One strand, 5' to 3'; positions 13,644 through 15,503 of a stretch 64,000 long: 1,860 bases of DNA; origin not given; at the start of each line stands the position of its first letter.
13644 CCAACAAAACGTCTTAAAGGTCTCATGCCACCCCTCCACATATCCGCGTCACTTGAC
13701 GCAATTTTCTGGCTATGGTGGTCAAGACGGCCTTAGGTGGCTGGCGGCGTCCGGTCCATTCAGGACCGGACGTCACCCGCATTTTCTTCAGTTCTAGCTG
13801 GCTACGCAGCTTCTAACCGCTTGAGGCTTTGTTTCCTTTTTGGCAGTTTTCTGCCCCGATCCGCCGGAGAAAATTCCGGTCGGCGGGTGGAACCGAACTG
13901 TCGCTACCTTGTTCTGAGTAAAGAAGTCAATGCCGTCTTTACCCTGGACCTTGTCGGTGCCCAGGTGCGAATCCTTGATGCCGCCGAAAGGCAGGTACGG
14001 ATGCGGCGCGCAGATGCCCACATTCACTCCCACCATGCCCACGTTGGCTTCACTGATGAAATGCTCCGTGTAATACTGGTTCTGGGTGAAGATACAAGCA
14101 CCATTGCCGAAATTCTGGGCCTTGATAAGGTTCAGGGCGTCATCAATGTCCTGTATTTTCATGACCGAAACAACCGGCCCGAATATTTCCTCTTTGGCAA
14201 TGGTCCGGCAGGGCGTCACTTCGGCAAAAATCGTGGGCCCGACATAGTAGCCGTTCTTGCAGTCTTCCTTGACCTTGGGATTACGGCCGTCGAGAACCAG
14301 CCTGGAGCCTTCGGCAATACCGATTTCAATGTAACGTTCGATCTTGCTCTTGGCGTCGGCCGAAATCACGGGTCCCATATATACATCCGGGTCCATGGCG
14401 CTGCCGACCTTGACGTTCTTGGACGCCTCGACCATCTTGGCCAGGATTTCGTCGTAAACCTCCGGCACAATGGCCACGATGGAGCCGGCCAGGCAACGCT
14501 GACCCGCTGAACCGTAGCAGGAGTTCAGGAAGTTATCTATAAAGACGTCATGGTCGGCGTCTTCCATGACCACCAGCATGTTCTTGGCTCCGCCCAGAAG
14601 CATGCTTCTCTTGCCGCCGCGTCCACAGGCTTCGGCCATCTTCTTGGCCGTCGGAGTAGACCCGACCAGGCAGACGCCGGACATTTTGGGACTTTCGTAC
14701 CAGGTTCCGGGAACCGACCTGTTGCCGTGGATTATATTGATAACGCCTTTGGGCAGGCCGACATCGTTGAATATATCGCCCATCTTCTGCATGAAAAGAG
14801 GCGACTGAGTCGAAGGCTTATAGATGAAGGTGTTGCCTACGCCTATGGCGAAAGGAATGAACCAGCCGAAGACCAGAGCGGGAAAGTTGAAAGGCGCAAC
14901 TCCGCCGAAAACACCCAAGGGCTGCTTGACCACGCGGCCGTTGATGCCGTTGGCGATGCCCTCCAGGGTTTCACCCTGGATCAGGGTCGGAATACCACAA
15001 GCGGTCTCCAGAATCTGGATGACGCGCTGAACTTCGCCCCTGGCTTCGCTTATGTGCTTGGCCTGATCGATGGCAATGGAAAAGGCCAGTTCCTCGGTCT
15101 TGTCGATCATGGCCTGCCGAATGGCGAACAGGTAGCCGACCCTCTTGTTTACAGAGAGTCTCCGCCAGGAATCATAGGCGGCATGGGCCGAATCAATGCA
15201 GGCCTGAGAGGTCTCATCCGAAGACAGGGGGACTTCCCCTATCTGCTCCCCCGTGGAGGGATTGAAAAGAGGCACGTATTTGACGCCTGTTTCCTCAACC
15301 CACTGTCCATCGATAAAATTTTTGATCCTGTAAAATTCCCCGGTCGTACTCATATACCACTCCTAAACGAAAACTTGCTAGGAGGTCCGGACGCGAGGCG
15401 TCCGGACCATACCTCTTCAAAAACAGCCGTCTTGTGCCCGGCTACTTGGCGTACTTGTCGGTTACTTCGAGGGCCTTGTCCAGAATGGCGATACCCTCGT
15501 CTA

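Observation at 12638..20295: Taurine-type aminosulfonate operon with non-canonical composition: Xsc + class-III aminotransferase + GdhA + an unexplained MmsA-type acylating aldehyde dehydrogenase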

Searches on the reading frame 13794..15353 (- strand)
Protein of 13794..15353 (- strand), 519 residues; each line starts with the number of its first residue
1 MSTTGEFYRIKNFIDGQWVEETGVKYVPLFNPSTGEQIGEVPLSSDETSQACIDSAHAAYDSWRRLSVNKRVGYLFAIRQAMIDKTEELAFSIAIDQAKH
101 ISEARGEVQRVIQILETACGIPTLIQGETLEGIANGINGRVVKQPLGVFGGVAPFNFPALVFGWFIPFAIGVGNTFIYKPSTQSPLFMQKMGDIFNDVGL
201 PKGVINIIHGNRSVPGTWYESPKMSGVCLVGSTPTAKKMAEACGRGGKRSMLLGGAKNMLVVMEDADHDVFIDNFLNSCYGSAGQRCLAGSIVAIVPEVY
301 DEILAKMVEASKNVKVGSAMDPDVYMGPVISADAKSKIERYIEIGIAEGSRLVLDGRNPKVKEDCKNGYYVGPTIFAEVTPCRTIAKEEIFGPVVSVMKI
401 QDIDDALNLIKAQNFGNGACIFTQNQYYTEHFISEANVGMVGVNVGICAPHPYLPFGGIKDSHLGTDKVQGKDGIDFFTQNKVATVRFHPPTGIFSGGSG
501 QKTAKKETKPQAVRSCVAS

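Call 3: search_protein_families(library=ncbifam, proteins=[window:13794-15353:-])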
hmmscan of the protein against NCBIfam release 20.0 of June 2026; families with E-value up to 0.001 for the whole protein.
window:13794-15353:- (519 aa): 41 families (the best 25 are shown)
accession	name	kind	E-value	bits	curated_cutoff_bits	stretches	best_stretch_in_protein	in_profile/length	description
TIGR01722.1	MMSDH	subfamily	1.8e-135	452.3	448.5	1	10-487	1-476/477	CoA-acylating methylmalonate-semialdehyde dehydrogenase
NF042993.1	AlphKGSA_gudD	equivalog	4.1e-101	339.1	770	1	10-486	4-480/481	alpha-ketoglutaric semialdehyde dehydrogenase GucD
NF052305.1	DioxValDhHalo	equivalog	3.6e-91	306.5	750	1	10-483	5-478/483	2,5-dioxovalerate dehydrogenase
TIGR01804.1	BADH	equivalog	1.4e-90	304.1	668.6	1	13-480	1-465/467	betaine-aldehyde dehydrogenase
TIGR01780.1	SSADH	subfamily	7.9e-84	282.1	646.35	1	30-480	2-446/448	succinate-semialdehyde dehydrogenase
NF009725.0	PRK13252.1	equivalog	1.9e-82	277.3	593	1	10-489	7-482/488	betaine-aldehyde dehydrogenase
NF045735.1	PaDhStyDPseudo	equivalog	2.3e-79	267.3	850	1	11-484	4-479/483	phenylacetaldehyde dehydrogenase StyD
TIGR02299.1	HpaE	equivalog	6.7e-79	265.7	638.35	1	10-487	1-477/488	5-carboxymethyl-2-hydroxymuconate semialdehyde dehydrogenase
NF002852.0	PRK03137.1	subfamily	7.3e-79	265.9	648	1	13-486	40-512/514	L-glutamate gamma-semialdehyde dehydrogenase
TIGR01237.1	D1pyr5carbox2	equivalog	6.3e-78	262.8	659.65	1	12-485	35-508/511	L-glutamate gamma-semialdehyde dehydrogenase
NF010000.0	PRK13473.1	subfamily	6.1e-76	256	615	1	10-468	3-456/475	aminobutyraldehyde dehydrogenase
NF040648.1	lactal_redase_Meth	equivalog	7.2e-76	256.1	650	1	13-480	2-456/463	lactaldehyde dehydrogenase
TIGR03216.1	OH_muco_semi_DH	equivalog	1.8e-74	251.1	693.25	1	10-486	1-479/481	2-hydroxymuconic semialdehyde dehydrogenase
NF008415.0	PRK11241.1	equivalog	1.2e-73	248.4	828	1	6-477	7-471/482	NADP-dependent succinate-semialdehyde dehydrogenase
NF050084.1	pip_6_carb_DH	equivalog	3.3e-71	240.6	730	1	31-488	3-462/475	L-piperidine-6-carboxylate dehydrogenase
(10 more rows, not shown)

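Call 4: search_protein_families(library=pfam, proteins=[window:13794-15353:-])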
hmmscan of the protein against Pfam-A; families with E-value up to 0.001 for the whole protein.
window:13794-15353:- (519 aa): 1 family
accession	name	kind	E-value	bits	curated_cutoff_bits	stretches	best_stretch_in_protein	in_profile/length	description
PF00171.27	Aldedh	-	5.5e-128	427.8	23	1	18-482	1-459/461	Aldehyde dehydrogenase family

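Call 9: find_encoding_contigs(protein=window:13794-15353:-, flank=10000, max_places=6)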
Protein window:13794-15353:- (519 aa): 2 contigs read that carry it; 2 places shown.
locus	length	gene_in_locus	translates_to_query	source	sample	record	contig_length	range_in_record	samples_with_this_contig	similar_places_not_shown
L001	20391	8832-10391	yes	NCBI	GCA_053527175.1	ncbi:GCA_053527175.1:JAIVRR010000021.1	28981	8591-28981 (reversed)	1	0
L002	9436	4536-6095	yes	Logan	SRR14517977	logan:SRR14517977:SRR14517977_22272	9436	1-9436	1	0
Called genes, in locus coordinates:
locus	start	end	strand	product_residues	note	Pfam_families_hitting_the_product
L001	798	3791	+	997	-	PF00072:Response_reg (weak), PF01326:PPDK_N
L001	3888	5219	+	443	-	PF02812:ELFV_dehydrog_N, PF00208:ELFV_dehydrog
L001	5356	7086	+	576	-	PF02776:TPP_enzyme_N, PF00205:TPP_enzyme_M, PF02775:TPP_enzyme_C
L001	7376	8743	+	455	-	PF00202:Aminotran_3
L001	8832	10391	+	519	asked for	PF00171:Aldedh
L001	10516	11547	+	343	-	PF13379:NMT1_2, PF04069:OpuAC, PF09084:NMT1, PF12974:Phosphonate-bd (weak)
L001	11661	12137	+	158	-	PF00582:Usp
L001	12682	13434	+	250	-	PF00005:ABC_tran, PF13304:AAA_21 (faint)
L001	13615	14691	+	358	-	PF09084:NMT1 (weak), PF13379:NMT1_2 (weak)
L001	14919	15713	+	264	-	PF00528:BPD_transp_1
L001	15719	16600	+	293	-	PF00528:BPD_transp_1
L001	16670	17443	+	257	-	PF00005:ABC_tran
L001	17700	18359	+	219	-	PF00392:GntR, PF07729:FCD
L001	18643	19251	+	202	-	PF05724:TPMT, PF03848:TehB, PF05175:MTS, PF13489:Methyltransf_23, PF13847:Methyltransf_31, PF08241:Methyltransf_11, PF08242:Methyltransf_12, PF13649:Methyltransf_25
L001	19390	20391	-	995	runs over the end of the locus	PF13188:PAS_8 (faint), PF08447:PAS_3 (faint), PF00989:PAS (weak), PF08448:PAS_4, PF13426:PAS_9 (weak), PF00512:HisKA, PF02518:HATPase_c, PF00072:Response_reg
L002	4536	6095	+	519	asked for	PF00171:Aldedh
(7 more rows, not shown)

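Call 11: find_homologous_proteins(query=window:13794-15353:-)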
Query window:13794-15353:- (519 aa): 6746 proteins with E <= 0.001 among 8000 candidates; the best 120 are listed.
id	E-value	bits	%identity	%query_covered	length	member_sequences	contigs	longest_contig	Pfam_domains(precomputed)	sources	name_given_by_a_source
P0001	0.0e+0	1192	100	100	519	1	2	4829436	PF00171.28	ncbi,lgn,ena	-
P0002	0.0e+0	1014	83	100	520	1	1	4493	PF00171.28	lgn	-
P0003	3.7e-284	961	80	99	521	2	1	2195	PF00171.28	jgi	jgi:malonate-semialdehyde dehydrogenase (acetylating)/methylmalonate-semialdehyde dehydrogenase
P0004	7.5e-284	960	79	100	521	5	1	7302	PF00171.28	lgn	-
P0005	1.9e-283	959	79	100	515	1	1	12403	PF00171.28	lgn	-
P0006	2.8e-282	955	79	100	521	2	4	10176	PF00171.28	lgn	-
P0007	8.7e-282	953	79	100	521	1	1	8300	PF00171.28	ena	-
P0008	1.6e-280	949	79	99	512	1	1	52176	PF00171.28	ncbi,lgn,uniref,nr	ncbi:CoA-acylating methylmalonate-semialdehyde dehydrogenase [Desulforhopalus singaporensis]|uniref:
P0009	6.9e-280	947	79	99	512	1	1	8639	PF00171.28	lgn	-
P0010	1.6e-279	946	78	99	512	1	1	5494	PF00171.28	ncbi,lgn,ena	-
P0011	1.8e-279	946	79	99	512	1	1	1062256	PF00171.28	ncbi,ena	-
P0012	2.0e-279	945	79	99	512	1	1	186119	PF00171.28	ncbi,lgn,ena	-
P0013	5.5e-279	944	78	99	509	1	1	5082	PF00171.28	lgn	-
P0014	6.2e-279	944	78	99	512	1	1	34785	PF00171.28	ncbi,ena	-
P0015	1.5e-278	942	78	100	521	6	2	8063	PF00171.28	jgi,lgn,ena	-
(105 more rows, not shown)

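Call 13: find_related_loci(query=A1, collection=genome_contigs, flank=10000)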
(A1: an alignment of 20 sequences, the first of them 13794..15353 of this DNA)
Query A1 (519 aa) in genome_contigs; peptide patterns used: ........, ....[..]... (x = any residue, [..] = any of these).
244 stretches matched a pattern; 209 encode a relative of the query (tblastn E <= 1e-3); the best 80 are kept; 80 distinct loci.
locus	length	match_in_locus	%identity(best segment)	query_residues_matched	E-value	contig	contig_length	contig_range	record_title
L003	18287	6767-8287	79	6-518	0e+0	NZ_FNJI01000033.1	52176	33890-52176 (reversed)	Desulforhopalus singaporensis strain DSM 12130, whole genome shotgun sequence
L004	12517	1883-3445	78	1-519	0e+0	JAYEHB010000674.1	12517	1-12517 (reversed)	MAG: Thermodesulfobacteriota bacterium isolate MAG230 MAG230_674, whole genome shotgun sequence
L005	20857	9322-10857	78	2-519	0e+0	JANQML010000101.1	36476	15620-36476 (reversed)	MAG: Desulfobacula sp. isolate PL25b_bin.1 k99_176039, whole genome shotgun sequence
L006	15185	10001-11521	78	6-518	0e+0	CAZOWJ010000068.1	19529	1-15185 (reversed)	MAG TPA_asm: uncultured Desulfocapsaceae bacterium isolate SRP155585_co2_237 genome assembly, contig: NODE_1379_length_1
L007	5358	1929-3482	78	1-518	0e+0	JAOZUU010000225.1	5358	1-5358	MAG: Desulfobacterales bacterium isolate GMC8.metabat2.195_sub GMC8_20731_length_5358_cov_11.567038, whole genome shotgu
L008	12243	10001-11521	78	6-518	0e+0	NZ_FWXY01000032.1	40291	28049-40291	Desulfocicer vacuolatum DSM 3385, whole genome shotgun sequence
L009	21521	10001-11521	77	7-519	0e+0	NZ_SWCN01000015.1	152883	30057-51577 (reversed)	Desulforhopalus sp. IMCC35007 NODE_15_length_152883_cov_81.988838, whole genome shotgun sequence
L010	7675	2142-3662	77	6-518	0e+0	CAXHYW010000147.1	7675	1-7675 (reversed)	MAG TPA_asm: uncultured Desulfobacteraceae bacterium isolate SRR13485161_binner123_1 genome assembly, contig: ERZ1421221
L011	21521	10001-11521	77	7-519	0e+0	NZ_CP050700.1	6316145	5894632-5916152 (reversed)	Desulfopila sp. IMCC35008 chromosome, complete genome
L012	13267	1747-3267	77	6-518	0e+0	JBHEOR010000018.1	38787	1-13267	MAG: Desulfopila sp. isolate S6_bin.40.strict S6_NODE_18, whole genome shotgun sequence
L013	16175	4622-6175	77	1-519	0e+0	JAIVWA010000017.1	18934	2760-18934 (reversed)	MAG: Gammaproteobacteria bacterium isolate HYP3_UM_18 NODE_87_length_18934_cov_0.916520, whole genome shotgun sequence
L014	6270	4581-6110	78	9-518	0e+0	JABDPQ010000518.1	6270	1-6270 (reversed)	MAG: Desulfobacterales bacterium isolate Site_B18 k127_2027381, whole genome shotgun sequence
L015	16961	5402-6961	76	1-519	0e+0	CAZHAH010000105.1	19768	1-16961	MAG TPA_asm: uncultured Desulfobacteraceae bacterium isolate SRP167671_co2_229 genome assembly, contig: NODE_3657_length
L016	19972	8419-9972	76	1-518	0e+0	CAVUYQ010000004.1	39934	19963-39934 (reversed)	MAG: uncultured delta proteobacterium isolate MFD05684.bin.2.118 genome assembly, contig: contig_113496, whole genome sh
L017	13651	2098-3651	76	1-519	0e+0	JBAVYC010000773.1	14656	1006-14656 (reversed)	MAG: Desulfobacterales bacterium isolate MFD03804_ilm_asm_bin1 k127_16119, whole genome shotgun sequence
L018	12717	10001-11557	76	1-518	0e+0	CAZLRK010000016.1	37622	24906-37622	MAG TPA_asm: uncultured Desulfobacterales bacterium isolate SRP077602_co2_250 genome assembly, contig: NODE_1639_length_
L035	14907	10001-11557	75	1-519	0e+0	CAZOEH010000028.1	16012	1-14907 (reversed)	MAG TPA_asm: uncultured Desulfonema sp. isolate SRP062349_co5_33 genome assembly, contig: NODE_1261_length_16012_cov_8.6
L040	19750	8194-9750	75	1-519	0e+0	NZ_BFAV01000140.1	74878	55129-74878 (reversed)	Desulfocucumis palustris strain NAW-5 NODE_140, whole genome shotgun sequence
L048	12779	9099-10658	74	1-519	0e+0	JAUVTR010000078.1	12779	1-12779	MAG: Desulfobacterales bacterium isolate CSMAG_771 CSMAG_771_k141_2468463_length_12779_cov_14.0000, whole genome shotgun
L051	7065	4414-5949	76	9-519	0e+0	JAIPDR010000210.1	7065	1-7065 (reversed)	MAG: Desulfohalobiaceae bacterium isolate Tobar15.5-16.5m-G12 Tobar15-5-16-5m-C8199, whole genome shotgun sequence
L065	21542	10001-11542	74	7-519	0e+0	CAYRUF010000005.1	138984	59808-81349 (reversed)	MAG TPA_asm: uncultured Desulfatibacillum sp. isolate binchicken_co107_359 genome assembly, contig: NODE_236_length_1389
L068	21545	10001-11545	74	4-518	0e+0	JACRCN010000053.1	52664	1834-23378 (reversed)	MAG: Deltaproteobacteria bacterium isolate NC_groundwater_1647_Pr3_B-0.1um_60_22 SR-2_scaffold_141_1381477, whole genome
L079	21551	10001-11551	72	1-519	0e+0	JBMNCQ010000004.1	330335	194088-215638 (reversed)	MAG: Peptococcaceae bacterium isolate Bins.048 NODE_60, whole genome shotgun sequence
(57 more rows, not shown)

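Call 25: search_solved_structures(query=window:13794-15353:-, max_evalue=1e-60, show_alignments=1)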
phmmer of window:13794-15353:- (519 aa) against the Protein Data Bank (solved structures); distinct sequences matched with E-value up to 1e-60: 52.
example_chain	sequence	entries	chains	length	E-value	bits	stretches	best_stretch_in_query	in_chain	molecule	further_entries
1t90_A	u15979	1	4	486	1.9e-122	412.5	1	6-491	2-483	Probable methylmalonate-semialdehyde dehydrogenase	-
5tjr_A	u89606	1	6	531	1.4e-114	386.6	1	5-488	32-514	Methylmalonate-semialdehyde dehydrogenase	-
9q0d_A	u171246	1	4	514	1.5e-109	370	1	11-490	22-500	methylmalonate-semialdehyde dehydrogenase (CoA acylating)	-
4e4g_A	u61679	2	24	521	2.6e-103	349.4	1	7-498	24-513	Methylmalonate-semialdehyde dehydrogenase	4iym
4zz7_A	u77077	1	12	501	3.3e-103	349.1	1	10-498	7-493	Methylmalonate-semialdehyde dehydrogenase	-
8xxq_A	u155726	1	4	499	1.2e-99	337.4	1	10-489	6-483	Methylmalonate-semialdehyde/malonate-semialdehyde dehydrogenase [acylating], mitochondrial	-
9izv_A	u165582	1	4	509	1.8e-99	336.7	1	9-489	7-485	Methylmalonate-semialdehyde/malonate-semialdehyde dehydrogenase [acylating], mitochondrial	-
9izw_A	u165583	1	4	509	6.7e-99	334.8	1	9-489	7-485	Methylmalonate-semialdehyde/malonate-semialdehyde dehydrogenase [acylating], mitochondrial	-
9izx_A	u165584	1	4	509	1.2e-98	333.9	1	9-489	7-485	Methylmalonate-semialdehyde/malonate-semialdehyde dehydrogenase [acylating], mitochondrial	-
9izu_C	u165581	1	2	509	1.3e-98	333.9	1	9-489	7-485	Methylmalonate-semialdehyde/malonate-semialdehyde dehydrogenase [acylating], mitochondrial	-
3u4j_A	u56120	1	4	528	9.1e-67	228.8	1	10-493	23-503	NAD-dependent aldehyde dehydrogenase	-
3jz4_A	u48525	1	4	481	3.6e-66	226.8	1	7-480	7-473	Succinate-semialdehyde dehydrogenase [NADP+]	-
8s33_A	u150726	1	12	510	9.6e-65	222.1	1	6-478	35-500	Succinate-semialdehyde dehydrogenase [NAD(P)+]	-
4v3f_A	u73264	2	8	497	1.3e-64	221.7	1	12-480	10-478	BETAINE ALDEHYDE DEHYDROGENASE, CHLOROPLASTIC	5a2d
4a0m_A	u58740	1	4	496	1.4e-64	221.7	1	12-480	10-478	BETAINE ALDEHYDE DEHYDROGENASE, CHLOROPLASTIC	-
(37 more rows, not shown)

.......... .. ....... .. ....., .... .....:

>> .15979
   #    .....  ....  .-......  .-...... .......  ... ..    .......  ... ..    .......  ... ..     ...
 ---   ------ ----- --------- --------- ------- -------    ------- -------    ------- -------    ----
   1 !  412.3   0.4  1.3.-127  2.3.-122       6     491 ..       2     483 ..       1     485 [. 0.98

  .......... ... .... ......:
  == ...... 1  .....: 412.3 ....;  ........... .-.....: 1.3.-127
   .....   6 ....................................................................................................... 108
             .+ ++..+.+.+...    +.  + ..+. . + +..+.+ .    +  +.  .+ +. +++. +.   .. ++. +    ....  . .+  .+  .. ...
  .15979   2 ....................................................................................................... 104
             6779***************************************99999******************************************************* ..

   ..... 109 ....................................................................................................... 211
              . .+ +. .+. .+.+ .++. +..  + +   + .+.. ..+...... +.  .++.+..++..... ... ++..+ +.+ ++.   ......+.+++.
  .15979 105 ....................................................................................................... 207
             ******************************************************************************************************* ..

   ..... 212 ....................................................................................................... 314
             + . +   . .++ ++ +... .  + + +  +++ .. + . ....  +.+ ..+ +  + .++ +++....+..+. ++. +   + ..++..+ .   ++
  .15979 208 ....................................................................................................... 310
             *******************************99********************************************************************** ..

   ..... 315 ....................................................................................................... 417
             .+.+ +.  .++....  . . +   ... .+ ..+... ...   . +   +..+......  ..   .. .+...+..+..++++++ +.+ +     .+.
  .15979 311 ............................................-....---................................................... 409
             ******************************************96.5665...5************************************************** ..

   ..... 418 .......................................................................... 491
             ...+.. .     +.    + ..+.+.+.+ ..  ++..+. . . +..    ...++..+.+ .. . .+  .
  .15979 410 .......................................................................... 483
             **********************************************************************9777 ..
